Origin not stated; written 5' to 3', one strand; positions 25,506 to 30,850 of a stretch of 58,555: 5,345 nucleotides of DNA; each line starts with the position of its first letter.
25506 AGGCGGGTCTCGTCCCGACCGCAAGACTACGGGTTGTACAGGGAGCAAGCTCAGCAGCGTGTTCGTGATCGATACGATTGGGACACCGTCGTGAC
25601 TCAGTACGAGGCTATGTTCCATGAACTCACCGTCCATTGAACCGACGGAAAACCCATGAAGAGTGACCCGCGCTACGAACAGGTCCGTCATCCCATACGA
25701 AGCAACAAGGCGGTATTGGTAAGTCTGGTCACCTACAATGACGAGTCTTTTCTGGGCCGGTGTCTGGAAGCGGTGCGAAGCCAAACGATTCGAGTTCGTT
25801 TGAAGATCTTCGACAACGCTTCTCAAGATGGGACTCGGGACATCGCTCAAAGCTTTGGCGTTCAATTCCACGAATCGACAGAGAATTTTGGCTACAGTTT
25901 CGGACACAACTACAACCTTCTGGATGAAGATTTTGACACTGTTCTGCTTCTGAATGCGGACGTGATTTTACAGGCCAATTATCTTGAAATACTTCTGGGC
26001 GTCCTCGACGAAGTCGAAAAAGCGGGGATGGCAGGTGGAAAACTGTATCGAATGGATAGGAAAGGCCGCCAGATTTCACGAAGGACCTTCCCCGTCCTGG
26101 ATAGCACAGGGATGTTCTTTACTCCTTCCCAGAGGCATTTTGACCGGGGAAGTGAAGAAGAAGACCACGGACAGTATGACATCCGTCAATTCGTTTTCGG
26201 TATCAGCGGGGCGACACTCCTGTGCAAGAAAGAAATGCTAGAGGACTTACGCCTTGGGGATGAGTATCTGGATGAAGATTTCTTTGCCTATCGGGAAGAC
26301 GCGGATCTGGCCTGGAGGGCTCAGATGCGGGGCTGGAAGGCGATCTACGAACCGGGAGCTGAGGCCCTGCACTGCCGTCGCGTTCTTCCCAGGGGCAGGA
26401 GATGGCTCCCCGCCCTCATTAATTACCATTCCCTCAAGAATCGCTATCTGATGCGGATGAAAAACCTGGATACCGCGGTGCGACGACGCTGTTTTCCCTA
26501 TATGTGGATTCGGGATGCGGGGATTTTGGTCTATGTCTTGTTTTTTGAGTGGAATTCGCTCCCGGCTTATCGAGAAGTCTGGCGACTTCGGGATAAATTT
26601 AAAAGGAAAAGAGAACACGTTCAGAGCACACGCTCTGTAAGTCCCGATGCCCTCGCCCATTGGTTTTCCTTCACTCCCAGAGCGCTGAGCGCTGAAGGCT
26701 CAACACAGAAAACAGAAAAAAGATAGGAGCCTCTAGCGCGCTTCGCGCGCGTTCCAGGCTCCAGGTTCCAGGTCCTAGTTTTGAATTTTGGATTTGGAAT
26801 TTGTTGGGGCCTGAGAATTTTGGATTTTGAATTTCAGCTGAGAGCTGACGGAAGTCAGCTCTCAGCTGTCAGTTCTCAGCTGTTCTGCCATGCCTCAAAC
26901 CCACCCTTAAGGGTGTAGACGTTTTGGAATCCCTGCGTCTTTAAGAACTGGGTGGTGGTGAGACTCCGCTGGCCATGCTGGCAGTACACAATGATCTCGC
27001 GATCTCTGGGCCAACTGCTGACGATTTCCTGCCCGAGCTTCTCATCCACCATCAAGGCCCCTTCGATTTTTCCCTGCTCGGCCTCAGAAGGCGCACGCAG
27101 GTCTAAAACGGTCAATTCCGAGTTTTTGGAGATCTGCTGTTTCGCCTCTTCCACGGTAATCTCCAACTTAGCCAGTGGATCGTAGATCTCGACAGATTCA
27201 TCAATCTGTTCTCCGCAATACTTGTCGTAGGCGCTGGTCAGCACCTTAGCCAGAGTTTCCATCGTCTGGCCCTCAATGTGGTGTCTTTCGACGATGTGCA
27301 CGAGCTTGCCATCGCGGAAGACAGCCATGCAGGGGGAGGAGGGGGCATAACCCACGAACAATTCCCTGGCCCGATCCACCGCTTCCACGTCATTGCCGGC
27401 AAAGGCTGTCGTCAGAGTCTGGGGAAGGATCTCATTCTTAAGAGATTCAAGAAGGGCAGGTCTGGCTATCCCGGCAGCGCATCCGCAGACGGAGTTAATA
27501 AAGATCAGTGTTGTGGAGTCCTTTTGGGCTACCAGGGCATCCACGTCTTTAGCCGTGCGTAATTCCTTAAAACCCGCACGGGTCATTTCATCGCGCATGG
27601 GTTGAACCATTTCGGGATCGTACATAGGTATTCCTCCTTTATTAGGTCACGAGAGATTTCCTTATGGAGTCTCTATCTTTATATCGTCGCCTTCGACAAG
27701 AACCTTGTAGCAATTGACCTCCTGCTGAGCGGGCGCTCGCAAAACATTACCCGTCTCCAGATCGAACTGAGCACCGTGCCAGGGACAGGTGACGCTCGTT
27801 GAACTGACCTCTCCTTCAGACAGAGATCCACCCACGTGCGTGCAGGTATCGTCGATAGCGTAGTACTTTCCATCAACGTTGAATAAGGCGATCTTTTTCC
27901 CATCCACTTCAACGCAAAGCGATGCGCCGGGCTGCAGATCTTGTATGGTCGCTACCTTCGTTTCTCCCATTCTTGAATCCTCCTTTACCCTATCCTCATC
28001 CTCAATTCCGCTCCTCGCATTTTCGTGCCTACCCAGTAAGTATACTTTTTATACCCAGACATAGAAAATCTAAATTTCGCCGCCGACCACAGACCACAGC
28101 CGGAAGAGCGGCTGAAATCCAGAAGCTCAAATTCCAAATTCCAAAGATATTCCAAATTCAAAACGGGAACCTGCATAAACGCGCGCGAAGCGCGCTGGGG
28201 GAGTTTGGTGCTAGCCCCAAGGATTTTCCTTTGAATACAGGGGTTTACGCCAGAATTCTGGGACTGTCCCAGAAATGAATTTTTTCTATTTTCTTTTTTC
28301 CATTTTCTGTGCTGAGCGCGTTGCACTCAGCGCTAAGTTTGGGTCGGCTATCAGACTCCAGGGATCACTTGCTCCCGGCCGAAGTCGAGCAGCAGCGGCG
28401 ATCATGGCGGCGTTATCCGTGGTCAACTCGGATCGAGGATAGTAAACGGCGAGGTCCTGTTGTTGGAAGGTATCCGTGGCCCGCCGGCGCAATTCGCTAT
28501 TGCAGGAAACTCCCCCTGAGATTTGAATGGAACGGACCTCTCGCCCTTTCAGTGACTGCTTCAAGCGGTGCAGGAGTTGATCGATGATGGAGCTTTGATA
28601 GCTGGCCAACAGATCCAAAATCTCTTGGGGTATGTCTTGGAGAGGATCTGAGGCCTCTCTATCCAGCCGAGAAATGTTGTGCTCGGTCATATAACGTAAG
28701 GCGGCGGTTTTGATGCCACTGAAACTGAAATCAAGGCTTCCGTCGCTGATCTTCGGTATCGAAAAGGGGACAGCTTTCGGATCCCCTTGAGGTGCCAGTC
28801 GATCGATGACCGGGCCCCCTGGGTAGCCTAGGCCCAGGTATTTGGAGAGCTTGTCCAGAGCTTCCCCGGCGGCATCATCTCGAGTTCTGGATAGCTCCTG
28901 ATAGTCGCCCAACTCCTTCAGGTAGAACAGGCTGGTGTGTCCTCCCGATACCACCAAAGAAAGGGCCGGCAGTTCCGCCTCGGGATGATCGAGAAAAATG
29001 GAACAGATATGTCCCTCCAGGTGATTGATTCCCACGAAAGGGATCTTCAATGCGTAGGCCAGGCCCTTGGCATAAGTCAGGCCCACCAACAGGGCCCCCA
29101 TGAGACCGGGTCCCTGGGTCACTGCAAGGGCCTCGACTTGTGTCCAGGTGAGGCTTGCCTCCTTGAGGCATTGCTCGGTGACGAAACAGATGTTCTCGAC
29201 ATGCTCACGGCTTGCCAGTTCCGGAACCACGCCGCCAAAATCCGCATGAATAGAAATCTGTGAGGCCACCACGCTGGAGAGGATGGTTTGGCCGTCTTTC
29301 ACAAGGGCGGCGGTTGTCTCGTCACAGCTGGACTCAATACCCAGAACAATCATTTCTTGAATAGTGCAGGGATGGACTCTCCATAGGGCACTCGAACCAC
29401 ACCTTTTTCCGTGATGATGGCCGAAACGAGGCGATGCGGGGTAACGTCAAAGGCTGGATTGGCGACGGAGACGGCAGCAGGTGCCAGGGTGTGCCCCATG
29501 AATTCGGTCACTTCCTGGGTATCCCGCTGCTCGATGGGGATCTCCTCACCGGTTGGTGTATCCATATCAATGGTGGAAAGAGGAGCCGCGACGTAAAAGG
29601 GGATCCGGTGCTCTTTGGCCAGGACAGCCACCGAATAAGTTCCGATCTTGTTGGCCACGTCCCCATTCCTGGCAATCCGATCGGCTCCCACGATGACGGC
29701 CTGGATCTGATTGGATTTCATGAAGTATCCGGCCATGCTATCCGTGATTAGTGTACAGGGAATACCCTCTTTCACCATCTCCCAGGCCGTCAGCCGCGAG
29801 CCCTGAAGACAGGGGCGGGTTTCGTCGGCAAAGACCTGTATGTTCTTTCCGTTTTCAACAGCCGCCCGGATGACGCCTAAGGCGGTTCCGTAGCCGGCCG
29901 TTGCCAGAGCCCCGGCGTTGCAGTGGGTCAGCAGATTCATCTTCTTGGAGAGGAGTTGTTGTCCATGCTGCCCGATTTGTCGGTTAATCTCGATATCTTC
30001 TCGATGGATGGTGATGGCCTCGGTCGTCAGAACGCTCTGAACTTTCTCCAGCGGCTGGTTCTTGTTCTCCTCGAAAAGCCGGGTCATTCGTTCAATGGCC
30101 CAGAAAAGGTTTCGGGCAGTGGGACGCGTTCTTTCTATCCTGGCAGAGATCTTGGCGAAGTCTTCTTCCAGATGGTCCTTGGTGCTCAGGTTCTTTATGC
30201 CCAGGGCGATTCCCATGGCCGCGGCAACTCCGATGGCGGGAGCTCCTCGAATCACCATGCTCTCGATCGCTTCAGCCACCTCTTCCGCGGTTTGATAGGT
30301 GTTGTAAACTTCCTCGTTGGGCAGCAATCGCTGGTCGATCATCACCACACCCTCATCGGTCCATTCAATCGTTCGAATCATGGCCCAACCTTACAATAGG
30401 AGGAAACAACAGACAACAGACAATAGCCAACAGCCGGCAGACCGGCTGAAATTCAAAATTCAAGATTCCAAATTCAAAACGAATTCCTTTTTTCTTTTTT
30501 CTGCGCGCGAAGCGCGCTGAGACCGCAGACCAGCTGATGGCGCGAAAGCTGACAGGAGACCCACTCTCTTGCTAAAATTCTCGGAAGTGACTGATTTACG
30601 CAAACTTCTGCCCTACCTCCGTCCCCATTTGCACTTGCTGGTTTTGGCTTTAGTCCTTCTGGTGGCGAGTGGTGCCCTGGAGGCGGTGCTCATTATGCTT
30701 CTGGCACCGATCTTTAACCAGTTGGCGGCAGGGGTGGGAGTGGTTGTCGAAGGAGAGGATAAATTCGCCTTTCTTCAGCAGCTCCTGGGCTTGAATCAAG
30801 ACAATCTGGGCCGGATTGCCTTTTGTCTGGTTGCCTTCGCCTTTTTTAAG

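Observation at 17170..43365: Dispersed hairpin-then-heptamer modules with a conserved order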

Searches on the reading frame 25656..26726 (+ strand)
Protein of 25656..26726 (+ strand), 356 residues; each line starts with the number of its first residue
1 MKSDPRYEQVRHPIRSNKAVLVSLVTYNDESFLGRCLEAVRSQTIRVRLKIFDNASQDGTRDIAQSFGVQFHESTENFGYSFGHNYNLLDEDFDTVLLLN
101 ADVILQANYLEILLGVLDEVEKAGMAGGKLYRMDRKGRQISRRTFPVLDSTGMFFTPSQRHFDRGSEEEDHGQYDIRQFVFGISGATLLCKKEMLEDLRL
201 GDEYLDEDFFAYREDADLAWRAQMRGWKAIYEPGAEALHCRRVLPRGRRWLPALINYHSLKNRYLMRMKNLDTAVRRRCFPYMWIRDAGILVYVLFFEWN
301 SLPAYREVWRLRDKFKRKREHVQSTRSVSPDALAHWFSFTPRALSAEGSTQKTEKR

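Call 14: search_protein_families(library=pfam, proteins=[window:25656-26726:+])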
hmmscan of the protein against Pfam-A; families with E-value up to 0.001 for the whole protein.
window:25656-26726:+ (356 aa): 3 families
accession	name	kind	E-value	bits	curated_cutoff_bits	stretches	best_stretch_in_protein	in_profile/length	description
PF13641.12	Glyco_tranf_2_3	-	3.5e-14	53.8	27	1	20-241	3-210/230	Glycosyltransferase like family 2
PF00535.33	Glycos_transf_2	-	3.6e-12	47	23.3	1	24-150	4-132/168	Glycosyl transferase family 2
PF13632.12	Glyco_trans_2_3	-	5.9e-05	23.4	27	1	96-243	2-132/198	Glycosyl transferase family group 2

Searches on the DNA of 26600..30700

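Call 67: search_rna_families(source=window, start=26600, end=30700, threshold=evalue, max_evalue=1)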
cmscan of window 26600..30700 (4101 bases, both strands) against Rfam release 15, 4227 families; matches with E-value up to 1: 3.
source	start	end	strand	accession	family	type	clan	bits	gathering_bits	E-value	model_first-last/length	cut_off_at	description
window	26836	26867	-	RF02726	sno_ZL63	Gene; snRNA; snoRNA; CD-box;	-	23.9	50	0.1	1-43/43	no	Small nucleolar RNA ZL63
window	26756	26812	+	RF00741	mir-378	Gene; miRNA;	-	22.1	80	0.44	1-66/66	no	mir-378 microRNA precursor family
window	26780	26862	-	RF02823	LPR69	Gene; sRNA;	-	20.8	40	0.32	1-82/82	no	Legionella RNA 69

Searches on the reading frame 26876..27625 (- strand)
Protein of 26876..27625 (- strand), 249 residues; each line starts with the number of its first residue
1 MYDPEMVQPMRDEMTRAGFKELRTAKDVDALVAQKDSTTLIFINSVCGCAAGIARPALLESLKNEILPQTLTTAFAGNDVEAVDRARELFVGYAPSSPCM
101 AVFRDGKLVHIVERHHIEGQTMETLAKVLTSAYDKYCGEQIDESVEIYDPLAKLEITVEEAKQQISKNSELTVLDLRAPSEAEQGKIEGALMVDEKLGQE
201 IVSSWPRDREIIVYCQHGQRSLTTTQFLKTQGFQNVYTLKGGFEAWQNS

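Call 14: search_protein_families(library=pfam, proteins=[window:26876-27625:-])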
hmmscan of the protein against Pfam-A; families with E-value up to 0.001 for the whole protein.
window:26876-27625:- (249 aa): 2 families
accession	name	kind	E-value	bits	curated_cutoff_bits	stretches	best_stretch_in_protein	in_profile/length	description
PF06491.16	Disulph_isomer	-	3.8e-56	189.4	25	1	2-137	1-136/136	Disulphide isomerase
PF00581.25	Rhodanese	-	5.1e-19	69.1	22.2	1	157-248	1-101/102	Rhodanese-like domain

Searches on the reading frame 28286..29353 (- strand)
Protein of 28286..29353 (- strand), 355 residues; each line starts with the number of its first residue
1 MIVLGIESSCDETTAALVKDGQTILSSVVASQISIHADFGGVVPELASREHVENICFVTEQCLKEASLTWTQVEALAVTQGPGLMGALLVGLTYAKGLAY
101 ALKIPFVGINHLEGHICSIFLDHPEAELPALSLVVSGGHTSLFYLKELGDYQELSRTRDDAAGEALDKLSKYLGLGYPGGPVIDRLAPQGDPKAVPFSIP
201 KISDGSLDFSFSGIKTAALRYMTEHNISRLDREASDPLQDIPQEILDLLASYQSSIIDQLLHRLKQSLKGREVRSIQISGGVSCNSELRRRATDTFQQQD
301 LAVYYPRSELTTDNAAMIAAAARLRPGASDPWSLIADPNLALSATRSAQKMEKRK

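Call 14: search_protein_families(library=pfam, proteins=[window:28286-29353:-])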
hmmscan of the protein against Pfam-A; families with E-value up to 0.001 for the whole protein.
window:28286-29353:- (355 aa): 2 families
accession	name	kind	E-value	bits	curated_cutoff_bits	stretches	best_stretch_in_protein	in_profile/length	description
PF00814.31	TsaD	-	2.4e-86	290.1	24.8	1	23-319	1-263/264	tRNA N6-adenosine threonylcarbamoyltransferase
PF22521.2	HypF_C_2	-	0.00027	21.2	27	1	247-309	168-230/241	Carbamoyltransferase, Kae1-like Domain, second subdomain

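Call 16: find_related_loci(query=window:28286-29353:-, collection=genome_contigs, flank=10000)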
Query window:28286-29353:- (355 aa) in genome_contigs; peptide patterns used: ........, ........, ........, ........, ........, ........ (x = any residue, [..] = any of these).
189 stretches matched a pattern; 92 encode a relative of the query (tblastn E <= 1e-3); the best 80 are kept; 80 distinct loci.
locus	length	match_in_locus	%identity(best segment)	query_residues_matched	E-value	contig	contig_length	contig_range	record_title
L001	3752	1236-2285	92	1-349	0e+0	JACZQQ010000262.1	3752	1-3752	MAG: Acidobacteria bacterium isolate B4D1T1 B4D1T1_NODE11797, whole genome shotgun sequence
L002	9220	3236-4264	90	1-342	0e+0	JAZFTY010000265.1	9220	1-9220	MAG: Acidobacteriota bacterium isolate BS2bin.44 BS2bin.44_265, whole genome shotgun sequence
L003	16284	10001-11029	90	1-342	0e+0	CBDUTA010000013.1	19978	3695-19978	MAG TPA_asm: uncultured bacterium isolate SRR22302374_binner23_Refined_47 genome assembly, contig: ERZ26661914.1447, who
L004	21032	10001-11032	85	1-343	0e+0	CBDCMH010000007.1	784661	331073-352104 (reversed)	MAG: Acidobacteriota bacterium isolate 99e78491-333d-4f3c-847c-d3cb7a8c2079 genome assembly, contig: contig_7, whole gen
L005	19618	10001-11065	76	1-353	5e-180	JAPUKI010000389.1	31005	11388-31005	MAG: Acidobacteria bacterium isolate KW1-S15_197 KW1-S15_197_cg389, whole genome shotgun sequence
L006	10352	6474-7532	74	1-351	6e-171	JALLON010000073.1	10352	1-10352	Acidobacteria bacterium AH-259-G07 AH-259-G07_NODE_73, whole genome shotgun sequence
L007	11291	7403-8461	74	1-351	3e-170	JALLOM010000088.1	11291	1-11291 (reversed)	Acidobacteria bacterium AH-259-O06 AH-259-O06_NODE_88, whole genome shotgun sequence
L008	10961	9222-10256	71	1-343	6e-169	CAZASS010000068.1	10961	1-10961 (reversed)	MAG TPA_asm: uncultured Acidobacteriota bacterium isolate SRP092796_co5_812 genome assembly, contig: NODE_10488_length_1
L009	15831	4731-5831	65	1-354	2e-159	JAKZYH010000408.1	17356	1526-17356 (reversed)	MAG: Acidobacteriota bacterium isolate Langseth_Bin_00184 Langseth_Bin_00184_000000000408, whole genome shotgun sequence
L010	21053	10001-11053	68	1-344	5e-159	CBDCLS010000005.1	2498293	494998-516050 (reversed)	MAG: Acidobacteriota bacterium isolate 14630678-797e-49b2-a12b-7f7aca0c86a6 genome assembly, contig: contig_5, whole gen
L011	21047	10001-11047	67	1-342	1e-158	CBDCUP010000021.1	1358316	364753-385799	MAG: Acidobacteriota bacterium isolate 16872849-4fb5-44c6-903f-51e044fd3cdf genome assembly, contig: contig_21, whole ge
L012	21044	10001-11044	67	1-342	2e-158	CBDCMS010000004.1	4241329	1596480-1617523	MAG: Acidobacteriota bacterium isolate d2208f9c-dc62-4c60-9894-974f31c88c53 genome assembly, contig: contig_4, whole gen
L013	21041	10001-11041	67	1-341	3e-155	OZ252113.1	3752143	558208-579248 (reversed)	MAG: Acidobacteriota bacterium isolate 2c58d5ee-68e6-4fab-842c-f2a4eb34635a genome assembly, chromosome: 1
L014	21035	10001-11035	69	1-344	7e-155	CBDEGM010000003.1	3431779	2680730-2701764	MAG: Acidobacteriota bacterium isolate 63da1ed5-0035-4823-a345-c6a6c0b04f97 genome assembly, contig: contig_3, whole gen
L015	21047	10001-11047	69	1-342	7e-160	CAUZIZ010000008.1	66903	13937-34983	MAG: Acidobacteria bacterium UBA6911 isolate CB27_Tmax.123 genome assembly, contig: Ga0310121_10000190, whole genome sho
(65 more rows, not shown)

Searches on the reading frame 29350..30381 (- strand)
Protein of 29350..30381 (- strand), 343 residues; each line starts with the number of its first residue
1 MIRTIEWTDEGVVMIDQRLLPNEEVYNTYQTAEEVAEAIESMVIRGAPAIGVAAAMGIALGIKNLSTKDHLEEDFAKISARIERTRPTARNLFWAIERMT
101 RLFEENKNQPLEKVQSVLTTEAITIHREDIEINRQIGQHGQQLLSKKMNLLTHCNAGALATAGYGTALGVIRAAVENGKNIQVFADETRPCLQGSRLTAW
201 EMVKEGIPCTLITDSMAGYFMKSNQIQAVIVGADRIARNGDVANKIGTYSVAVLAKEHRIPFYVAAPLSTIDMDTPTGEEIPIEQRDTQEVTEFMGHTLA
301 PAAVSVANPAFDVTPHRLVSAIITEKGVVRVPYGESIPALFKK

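Call 14: search_protein_families(library=pfam, proteins=[window:29350-30381:-])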
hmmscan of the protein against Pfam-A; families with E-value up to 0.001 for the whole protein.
window:29350-30381:- (343 aa): 1 family
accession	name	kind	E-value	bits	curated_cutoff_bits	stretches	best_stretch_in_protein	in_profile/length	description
PF01008.23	IF-2B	-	5.5e-93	311.7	22.4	1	44-329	2-278/280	Initiation factor 2 subunit family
